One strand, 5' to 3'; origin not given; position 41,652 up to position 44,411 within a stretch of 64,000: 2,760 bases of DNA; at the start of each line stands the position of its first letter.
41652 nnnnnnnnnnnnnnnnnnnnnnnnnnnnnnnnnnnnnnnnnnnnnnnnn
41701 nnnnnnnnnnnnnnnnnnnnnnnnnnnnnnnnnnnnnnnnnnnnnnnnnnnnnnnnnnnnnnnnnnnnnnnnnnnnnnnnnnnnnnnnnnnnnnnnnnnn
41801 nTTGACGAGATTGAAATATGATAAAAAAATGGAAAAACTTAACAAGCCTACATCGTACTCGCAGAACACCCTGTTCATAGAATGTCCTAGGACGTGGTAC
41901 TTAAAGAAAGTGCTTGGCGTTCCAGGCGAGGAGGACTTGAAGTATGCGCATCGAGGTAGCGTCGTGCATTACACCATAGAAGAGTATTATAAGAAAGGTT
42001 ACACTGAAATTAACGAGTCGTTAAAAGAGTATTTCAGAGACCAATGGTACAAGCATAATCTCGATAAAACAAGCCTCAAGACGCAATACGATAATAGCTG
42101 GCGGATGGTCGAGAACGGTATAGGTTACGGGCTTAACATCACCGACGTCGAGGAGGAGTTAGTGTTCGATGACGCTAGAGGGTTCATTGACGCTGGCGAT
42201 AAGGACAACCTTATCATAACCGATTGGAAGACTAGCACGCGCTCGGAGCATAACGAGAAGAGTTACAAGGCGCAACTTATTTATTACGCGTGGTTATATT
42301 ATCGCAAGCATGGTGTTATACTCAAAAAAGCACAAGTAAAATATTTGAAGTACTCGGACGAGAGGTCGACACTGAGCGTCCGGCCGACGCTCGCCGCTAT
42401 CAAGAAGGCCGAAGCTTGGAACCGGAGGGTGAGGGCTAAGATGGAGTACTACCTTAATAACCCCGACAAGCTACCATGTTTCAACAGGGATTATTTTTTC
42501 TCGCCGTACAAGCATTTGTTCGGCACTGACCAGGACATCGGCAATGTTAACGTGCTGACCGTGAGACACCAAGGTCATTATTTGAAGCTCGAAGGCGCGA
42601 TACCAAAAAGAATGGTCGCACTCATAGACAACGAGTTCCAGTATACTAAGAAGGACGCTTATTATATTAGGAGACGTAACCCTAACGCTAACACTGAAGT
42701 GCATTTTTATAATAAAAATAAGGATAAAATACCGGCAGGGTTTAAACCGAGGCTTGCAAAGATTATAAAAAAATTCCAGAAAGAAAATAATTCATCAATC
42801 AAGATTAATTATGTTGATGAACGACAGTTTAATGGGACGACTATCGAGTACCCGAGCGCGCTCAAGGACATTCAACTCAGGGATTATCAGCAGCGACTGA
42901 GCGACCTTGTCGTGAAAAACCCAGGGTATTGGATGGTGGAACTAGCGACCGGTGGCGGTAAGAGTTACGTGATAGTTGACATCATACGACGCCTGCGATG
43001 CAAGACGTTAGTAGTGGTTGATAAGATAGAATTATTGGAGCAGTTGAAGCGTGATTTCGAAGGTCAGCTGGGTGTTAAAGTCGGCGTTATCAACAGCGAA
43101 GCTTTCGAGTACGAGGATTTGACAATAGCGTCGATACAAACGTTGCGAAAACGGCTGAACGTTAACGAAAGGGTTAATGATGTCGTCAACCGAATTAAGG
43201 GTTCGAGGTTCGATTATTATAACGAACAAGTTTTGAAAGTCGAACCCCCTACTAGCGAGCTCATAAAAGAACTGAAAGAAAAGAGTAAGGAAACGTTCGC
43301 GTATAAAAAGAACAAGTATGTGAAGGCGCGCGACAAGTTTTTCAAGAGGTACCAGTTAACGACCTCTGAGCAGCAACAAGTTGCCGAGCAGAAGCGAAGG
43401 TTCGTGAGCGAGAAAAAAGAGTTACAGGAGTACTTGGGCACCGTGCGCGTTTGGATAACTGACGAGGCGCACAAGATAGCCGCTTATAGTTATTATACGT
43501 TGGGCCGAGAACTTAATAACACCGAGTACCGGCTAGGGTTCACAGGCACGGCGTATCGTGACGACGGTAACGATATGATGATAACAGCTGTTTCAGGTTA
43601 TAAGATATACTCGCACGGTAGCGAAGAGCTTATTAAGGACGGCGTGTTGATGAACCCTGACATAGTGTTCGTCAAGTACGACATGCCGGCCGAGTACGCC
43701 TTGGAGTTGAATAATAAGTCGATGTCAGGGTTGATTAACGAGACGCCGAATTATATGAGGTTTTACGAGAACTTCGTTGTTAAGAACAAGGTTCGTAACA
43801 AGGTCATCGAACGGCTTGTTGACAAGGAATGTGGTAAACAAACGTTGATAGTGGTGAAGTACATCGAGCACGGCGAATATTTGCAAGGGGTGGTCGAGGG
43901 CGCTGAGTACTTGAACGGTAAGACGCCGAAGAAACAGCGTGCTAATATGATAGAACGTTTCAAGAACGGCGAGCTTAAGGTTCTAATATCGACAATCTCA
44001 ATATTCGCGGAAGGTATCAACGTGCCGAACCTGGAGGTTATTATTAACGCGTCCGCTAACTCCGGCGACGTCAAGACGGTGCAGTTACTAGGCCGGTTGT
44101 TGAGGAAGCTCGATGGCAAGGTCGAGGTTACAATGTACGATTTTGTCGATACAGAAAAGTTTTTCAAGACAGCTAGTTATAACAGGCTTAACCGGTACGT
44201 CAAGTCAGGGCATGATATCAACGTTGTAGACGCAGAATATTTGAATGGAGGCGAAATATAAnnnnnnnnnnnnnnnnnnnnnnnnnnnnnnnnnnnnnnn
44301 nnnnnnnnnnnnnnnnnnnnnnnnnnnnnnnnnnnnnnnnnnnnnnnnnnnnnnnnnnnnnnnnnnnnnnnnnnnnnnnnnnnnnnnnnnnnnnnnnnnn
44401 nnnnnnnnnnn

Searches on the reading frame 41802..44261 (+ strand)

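Call 10: search_protein_families(library=pfam, proteins=[window:41802-44261:+], max_evalue=0.01)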
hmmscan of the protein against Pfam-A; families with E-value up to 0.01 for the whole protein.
window:41802-44261:+ (819 aa): 7 families
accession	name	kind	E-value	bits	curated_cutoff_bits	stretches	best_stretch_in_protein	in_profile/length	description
PF04851.21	ResIII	-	1e-19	71.5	22.5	2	357-454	2-116/164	Type III restriction enzyme, res subunit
PF12705.13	PDDEXK_1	-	4.6e-16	59.9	22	1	17-215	2-222/247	PD-(D/E)XK nuclease superfamily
PF00271.37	Helicase_C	-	4.9e-16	59.4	23.5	1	667-768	4-108/110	Helicase conserved C-terminal domain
PF16203.11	ERCC3_RAD25_C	-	3.4e-05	23.7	27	1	702-780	83-166/248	ERCC3/RAD25/XPB C-terminal helicase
PF00270.35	DEAD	-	3.5e-05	24.1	26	0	483-565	53-139/167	DEAD/DEAH box helicase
PF18766.7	SWI2_SNF2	-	0.00051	20.2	26.7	0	383-618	27-187/221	SWI2/SNF2 ATPase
PF01930.23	Cas_Cas4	-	0.0041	17.6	22.7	0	128-188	55-112/160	Domain of unknown function DUF83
